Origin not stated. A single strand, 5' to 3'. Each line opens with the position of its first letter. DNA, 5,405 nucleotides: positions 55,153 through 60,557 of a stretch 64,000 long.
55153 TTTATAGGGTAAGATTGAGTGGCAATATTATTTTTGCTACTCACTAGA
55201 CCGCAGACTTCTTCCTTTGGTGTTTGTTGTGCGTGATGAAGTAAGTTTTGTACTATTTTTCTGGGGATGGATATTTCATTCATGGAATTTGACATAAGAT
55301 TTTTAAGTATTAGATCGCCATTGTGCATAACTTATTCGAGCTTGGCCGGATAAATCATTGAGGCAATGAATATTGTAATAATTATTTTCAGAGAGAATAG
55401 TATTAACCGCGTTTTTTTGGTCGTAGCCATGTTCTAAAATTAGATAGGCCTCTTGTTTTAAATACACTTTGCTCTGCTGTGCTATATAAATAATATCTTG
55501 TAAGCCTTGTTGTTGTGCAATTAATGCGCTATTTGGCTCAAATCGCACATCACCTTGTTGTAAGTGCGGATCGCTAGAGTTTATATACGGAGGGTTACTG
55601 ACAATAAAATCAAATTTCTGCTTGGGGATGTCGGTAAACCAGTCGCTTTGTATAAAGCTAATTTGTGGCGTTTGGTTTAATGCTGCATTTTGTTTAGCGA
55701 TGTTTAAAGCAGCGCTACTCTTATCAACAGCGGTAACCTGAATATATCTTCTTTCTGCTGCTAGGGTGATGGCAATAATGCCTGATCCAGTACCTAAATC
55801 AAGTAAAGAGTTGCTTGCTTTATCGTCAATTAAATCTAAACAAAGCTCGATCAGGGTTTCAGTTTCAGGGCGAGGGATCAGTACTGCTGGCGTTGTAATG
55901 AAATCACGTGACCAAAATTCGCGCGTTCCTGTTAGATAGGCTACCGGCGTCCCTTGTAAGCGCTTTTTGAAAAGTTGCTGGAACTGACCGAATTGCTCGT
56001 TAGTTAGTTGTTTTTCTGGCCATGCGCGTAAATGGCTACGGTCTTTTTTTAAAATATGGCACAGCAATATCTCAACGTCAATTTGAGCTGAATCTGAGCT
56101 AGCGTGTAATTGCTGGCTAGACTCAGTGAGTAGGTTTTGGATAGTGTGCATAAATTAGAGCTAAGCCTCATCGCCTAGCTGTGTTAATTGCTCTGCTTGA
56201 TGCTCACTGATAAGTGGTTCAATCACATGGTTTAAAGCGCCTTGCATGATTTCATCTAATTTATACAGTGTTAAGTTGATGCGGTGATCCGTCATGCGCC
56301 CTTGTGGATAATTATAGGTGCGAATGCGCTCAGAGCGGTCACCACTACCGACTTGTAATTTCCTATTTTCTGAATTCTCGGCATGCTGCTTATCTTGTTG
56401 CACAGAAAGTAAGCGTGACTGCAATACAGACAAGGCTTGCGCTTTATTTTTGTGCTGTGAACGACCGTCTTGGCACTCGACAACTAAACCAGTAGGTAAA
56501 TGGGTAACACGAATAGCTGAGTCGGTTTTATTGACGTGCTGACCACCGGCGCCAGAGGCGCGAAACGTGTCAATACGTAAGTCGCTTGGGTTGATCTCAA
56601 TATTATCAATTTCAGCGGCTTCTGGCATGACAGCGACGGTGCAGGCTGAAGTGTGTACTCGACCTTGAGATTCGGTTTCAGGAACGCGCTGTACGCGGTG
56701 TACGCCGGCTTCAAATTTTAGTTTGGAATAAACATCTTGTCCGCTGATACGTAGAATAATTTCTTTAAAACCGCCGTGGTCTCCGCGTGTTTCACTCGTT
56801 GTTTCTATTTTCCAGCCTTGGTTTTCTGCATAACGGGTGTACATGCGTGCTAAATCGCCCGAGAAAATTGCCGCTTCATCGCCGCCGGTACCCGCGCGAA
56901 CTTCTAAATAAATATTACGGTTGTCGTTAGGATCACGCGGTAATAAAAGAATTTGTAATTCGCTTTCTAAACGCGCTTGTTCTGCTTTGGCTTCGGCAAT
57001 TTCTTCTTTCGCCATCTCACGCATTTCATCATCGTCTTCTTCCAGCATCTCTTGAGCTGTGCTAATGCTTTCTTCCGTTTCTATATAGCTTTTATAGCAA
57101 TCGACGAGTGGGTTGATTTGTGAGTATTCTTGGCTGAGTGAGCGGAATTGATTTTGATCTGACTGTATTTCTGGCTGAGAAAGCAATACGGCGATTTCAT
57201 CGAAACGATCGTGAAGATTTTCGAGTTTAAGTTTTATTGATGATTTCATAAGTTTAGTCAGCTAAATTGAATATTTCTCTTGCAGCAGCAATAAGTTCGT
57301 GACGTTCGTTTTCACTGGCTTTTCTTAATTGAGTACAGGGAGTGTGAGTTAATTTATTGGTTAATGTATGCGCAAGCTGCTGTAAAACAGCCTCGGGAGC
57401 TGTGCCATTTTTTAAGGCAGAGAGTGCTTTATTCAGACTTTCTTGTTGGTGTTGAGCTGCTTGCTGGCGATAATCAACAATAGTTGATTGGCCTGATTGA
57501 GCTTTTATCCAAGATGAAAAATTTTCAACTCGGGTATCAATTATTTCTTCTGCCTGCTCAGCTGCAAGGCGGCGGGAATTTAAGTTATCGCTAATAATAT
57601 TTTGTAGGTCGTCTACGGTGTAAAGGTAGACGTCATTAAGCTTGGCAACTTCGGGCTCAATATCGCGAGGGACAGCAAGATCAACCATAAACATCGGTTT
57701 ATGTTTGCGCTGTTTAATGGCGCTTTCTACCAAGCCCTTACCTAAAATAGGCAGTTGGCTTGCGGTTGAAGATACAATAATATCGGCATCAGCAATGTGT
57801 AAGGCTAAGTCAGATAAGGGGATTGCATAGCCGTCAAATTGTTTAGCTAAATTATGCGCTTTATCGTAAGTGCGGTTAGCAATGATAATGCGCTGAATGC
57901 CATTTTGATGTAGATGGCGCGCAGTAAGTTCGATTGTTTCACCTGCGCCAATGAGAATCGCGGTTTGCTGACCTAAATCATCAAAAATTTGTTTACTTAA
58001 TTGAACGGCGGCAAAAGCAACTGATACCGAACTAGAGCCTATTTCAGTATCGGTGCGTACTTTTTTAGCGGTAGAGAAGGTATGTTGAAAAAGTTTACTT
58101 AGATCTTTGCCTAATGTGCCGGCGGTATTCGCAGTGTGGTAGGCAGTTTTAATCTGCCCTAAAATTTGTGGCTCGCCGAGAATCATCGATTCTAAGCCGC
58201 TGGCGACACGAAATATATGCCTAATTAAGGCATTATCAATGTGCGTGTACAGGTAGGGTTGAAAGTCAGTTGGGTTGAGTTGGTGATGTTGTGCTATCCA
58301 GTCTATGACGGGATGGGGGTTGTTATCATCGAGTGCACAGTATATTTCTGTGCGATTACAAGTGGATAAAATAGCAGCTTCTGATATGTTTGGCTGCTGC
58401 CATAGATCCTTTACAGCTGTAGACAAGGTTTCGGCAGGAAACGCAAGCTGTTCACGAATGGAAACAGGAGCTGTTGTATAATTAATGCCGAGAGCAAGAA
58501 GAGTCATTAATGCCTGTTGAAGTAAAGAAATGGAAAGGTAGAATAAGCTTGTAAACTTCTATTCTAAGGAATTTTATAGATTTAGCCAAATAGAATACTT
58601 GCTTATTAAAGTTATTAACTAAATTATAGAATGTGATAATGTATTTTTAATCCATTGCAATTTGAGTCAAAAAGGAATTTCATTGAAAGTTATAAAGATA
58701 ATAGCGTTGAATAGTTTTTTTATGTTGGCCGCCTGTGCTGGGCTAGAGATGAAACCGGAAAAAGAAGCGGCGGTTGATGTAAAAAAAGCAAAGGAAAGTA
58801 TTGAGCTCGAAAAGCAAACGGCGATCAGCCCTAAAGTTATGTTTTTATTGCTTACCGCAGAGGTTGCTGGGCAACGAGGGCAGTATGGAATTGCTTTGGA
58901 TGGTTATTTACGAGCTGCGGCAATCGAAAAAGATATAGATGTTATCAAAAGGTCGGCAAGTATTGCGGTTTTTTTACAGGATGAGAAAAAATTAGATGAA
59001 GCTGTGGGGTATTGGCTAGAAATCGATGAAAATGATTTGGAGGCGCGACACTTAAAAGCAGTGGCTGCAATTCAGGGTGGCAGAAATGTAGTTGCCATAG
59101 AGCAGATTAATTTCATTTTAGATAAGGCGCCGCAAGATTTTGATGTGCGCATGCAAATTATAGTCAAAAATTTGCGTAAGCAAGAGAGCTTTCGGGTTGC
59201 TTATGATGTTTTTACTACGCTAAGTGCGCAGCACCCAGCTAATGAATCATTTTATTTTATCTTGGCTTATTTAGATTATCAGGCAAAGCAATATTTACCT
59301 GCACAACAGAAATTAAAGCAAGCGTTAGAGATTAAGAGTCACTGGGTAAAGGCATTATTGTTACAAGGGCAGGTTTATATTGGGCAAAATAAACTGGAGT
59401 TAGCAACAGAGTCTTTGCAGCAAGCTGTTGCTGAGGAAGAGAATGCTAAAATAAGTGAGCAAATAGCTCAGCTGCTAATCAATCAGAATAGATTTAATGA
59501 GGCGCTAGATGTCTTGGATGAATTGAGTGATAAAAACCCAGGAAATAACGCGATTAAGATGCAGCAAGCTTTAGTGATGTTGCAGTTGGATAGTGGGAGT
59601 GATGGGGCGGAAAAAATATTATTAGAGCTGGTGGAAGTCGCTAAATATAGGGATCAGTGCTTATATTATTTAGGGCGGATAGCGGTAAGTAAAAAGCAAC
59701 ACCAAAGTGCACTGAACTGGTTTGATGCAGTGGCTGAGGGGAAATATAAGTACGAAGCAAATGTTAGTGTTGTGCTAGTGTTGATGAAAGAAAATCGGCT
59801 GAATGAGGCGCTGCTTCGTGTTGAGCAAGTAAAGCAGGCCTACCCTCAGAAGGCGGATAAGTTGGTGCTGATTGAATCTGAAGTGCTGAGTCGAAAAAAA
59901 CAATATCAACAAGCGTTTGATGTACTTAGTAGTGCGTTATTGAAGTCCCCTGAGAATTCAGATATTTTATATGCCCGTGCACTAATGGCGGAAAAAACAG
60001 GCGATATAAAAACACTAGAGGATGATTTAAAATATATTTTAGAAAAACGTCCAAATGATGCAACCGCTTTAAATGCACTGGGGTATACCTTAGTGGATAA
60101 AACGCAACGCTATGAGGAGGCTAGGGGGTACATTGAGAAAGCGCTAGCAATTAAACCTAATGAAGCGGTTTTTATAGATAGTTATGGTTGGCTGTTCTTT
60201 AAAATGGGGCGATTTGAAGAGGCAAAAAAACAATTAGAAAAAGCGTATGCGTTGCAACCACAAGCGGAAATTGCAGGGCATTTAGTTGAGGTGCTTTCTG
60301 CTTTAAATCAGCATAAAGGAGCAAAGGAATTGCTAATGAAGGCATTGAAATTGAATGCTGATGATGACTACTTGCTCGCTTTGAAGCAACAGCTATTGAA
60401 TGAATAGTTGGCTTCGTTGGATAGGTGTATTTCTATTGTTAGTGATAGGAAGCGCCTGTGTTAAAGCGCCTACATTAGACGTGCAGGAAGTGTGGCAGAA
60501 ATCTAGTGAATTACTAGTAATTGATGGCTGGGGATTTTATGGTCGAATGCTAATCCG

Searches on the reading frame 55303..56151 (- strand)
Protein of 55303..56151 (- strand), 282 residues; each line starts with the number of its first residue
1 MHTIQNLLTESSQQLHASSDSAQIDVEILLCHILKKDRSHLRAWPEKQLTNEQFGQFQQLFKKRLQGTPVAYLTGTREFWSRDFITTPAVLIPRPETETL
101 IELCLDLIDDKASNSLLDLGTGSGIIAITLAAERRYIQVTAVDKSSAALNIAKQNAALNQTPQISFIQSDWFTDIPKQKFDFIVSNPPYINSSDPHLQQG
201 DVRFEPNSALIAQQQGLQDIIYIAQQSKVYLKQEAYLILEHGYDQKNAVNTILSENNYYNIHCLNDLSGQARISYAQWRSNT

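Call 77: search_protein_families(library=pfam, proteins=[window:55303-56151:-], max_evalue=0.000001)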
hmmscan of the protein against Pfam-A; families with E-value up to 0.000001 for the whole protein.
window:55303-56151:- (282 aa): 8 families
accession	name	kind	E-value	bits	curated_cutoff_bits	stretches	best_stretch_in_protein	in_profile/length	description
PF05175.20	MTS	-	3.6e-20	72.7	23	1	103-194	22-113/170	Methyltransferase small domain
PF17827.6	PrmC_N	-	1.6e-19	70.6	23.4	1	7-75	2-71/71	PrmC N-terminal domain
PF13847.12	Methyltransf_31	-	1.2e-14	54.6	27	1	112-259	3-129/145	Methyltransferase domain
PF06325.19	PrmA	-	4.2e-12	46.6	22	1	102-186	149-233/296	Ribosomal protein L11 methyltransferase (PrmA)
PF13649.12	Methyltransf_25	-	6.8e-11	43.2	27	1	117-187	2-73/97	Methyltransferase domain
PF08241.18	Methyltransf_11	-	2.8e-08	34.7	21.2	1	117-186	1-67/95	Methyltransferase domain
PF03602.21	Cons_hypoth95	-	4.5e-08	33.4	24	1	94-194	22-128/182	Conserved hypothetical protein 95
PF13489.12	Methyltransf_23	-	5.2e-08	33.2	27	1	105-186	14-88/164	Methyltransferase domain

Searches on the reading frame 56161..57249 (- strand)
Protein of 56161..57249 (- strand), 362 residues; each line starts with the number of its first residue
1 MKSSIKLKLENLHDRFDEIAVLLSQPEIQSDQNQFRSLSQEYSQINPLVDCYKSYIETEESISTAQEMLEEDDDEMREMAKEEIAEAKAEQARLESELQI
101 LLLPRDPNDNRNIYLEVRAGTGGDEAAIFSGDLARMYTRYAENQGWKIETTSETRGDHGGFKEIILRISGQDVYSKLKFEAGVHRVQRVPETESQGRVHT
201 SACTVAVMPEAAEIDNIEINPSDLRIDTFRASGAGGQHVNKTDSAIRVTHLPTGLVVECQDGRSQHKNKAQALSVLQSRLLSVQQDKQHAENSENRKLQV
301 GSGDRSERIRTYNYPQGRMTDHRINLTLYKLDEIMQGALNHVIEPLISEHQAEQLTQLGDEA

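Call 77: search_protein_families(library=pfam, proteins=[window:56161-57249:-], max_evalue=0.000001)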
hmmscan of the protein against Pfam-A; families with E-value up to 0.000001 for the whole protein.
window:56161-57249:- (362 aa): 2 families
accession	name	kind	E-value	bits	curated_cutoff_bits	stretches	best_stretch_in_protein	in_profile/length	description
PF03462.23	PCRF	-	6.2e-77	258.2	24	1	13-205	2-194/194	PCRF domain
PF00472.26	RF-1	-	6.3e-44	149.1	35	1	214-323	3-116/116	RF-1 domain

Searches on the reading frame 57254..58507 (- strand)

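Call 77: search_protein_families(library=pfam, proteins=[window:57254-58507:-], max_evalue=0.000001)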
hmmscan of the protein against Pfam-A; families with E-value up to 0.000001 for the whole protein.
window:57254-58507:- (417 aa): 3 families
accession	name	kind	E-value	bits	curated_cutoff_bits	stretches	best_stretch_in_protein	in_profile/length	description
PF05201.20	GlutR_N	-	4.9e-55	185.9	27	1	6-154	1-151/151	Glutamyl-tRNAGlu reductase, N-terminal domain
PF01488.26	Shikimate_DH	-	2.2e-48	164.3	24.3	1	170-304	2-138/138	Shikimate / quinate 5-dehydrogenase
PF00745.25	GlutR_dimer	-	1.3e-25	90.1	22.9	1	318-415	1-99/99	Glutamyl-tRNAGlu reductase, dimerisation domain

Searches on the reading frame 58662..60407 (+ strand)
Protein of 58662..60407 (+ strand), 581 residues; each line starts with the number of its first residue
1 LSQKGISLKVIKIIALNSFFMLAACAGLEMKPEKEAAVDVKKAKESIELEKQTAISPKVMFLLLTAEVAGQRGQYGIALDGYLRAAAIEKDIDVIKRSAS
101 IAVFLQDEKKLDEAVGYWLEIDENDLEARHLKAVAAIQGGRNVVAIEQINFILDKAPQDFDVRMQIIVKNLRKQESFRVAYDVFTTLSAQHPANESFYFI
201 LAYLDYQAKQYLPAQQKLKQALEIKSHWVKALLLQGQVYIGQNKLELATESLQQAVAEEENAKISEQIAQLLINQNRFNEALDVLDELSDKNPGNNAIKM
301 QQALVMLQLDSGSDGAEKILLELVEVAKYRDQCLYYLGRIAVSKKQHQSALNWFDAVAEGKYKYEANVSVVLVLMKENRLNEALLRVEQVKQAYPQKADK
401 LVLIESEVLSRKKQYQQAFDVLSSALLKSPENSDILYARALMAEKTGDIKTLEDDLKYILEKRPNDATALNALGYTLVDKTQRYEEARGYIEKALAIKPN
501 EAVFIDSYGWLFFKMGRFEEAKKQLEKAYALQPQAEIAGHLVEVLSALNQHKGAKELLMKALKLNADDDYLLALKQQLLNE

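Call 77: search_protein_families(library=pfam, proteins=[window:58662-60407:+], max_evalue=0.000001)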
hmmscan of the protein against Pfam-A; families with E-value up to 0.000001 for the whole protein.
window:58662-60407:+ (581 aa): 13 families
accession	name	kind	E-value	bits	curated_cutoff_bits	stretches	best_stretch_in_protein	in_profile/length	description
PF14559.12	TPR_19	-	1.7e-24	86.4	25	1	513-578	2-68/68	Tetratricopeptide repeat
PF07719.23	TPR_2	-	2.9e-20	71.1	27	0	508-534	7-33/34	Tetratricopeptide repeat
PF13432.12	TPR_16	-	3.6e-20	72.5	32.7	0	456-501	20-64/65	Tetratricopeptide repeat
PF13428.12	TPR_14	-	1.2e-17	63.1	23.5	0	507-536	6-35/44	Tetratricopeptide repeat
PF13181.12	TPR_8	-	4.8e-16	57.9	25.7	0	508-534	7-33/34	Tetratricopeptide repeat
PF13371.12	TPR_9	-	9.6e-16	58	35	0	482-543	9-70/73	Tetratricopeptide repeat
PF12895.13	ANAPC3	-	1.5e-14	54.5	27.2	0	230-287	24-81/82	Anaphase-promoting complex, cyclosome, subunit 3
PF23914.1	TPR_CcmH_CycH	-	8.3e-13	48.9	42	0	410-499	61-152/158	Cytochrome c-type biogenesis protein H TPR domain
PF13424.12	TPR_12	-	1.1e-11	45.2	30.1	0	460-498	38-75/77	Tetratricopeptide repeat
PF00515.34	TPR_1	-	7.6e-10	38.6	27.8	0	509-534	8-33/34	Tetratricopeptide repeat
PF13374.12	TPR_10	-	9.3e-10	38.6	27.5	0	467-497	2-31/42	Tetratricopeptide repeat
PF13431.12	TPR_17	-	6.4e-09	35.8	24.4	0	459-488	5-33/34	Tetratricopeptide repeat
PF25062.1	ARM_TT21_N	-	1.1e-08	35.5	40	0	124-295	25-201/222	Tetratricopeptide repeat protein 21 N-terminal ARM repeat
